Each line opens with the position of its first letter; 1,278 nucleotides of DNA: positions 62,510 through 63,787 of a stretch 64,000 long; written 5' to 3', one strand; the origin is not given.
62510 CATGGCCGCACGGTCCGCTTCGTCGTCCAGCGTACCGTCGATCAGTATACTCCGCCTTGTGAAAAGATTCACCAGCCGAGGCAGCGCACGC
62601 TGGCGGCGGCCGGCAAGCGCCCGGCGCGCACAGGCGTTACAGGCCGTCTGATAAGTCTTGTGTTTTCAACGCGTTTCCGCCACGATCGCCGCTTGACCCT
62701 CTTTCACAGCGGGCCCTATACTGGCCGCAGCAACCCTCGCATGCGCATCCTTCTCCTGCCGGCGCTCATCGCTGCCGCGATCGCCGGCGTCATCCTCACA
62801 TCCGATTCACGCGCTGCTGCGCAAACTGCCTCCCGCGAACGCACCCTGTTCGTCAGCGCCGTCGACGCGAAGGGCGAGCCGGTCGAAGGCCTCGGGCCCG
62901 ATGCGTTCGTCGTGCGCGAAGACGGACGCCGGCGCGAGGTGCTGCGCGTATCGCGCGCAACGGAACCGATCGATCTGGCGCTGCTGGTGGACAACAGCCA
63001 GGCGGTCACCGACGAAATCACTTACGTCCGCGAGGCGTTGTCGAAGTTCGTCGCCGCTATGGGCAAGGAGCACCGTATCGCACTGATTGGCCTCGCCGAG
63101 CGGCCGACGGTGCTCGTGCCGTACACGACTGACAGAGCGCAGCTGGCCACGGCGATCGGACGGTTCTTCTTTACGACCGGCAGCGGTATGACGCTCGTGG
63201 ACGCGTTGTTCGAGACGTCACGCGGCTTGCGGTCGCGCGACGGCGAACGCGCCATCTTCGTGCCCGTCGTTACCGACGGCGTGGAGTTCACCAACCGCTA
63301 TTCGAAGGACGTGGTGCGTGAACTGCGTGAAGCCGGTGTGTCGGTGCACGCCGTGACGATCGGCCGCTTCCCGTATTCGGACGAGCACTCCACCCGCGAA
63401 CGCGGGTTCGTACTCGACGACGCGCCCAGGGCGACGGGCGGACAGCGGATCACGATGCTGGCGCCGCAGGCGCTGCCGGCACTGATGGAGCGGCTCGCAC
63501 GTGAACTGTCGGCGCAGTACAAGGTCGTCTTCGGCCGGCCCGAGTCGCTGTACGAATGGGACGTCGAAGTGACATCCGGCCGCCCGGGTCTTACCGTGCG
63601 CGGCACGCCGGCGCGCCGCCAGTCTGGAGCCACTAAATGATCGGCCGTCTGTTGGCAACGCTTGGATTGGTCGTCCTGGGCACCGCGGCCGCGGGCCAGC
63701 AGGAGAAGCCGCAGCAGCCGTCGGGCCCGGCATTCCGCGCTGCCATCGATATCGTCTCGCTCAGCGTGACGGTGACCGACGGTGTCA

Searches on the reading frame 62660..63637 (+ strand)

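Call 52: search_protein_families(library=pfam, proteins=[window:62660-63637:+], max_evalue=0.0001)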
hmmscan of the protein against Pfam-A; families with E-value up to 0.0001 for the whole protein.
window:62660-63637:+ (326 aa): 2 families
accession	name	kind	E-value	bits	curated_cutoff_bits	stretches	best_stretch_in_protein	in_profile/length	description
PF00092.34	VWA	-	1.3e-12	48.7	23.8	1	105-235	1-140/174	von Willebrand factor type A domain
PF13519.12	VWA_2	-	3.4e-09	37.7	27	1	107-207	2-106/107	von Willebrand factor type A domain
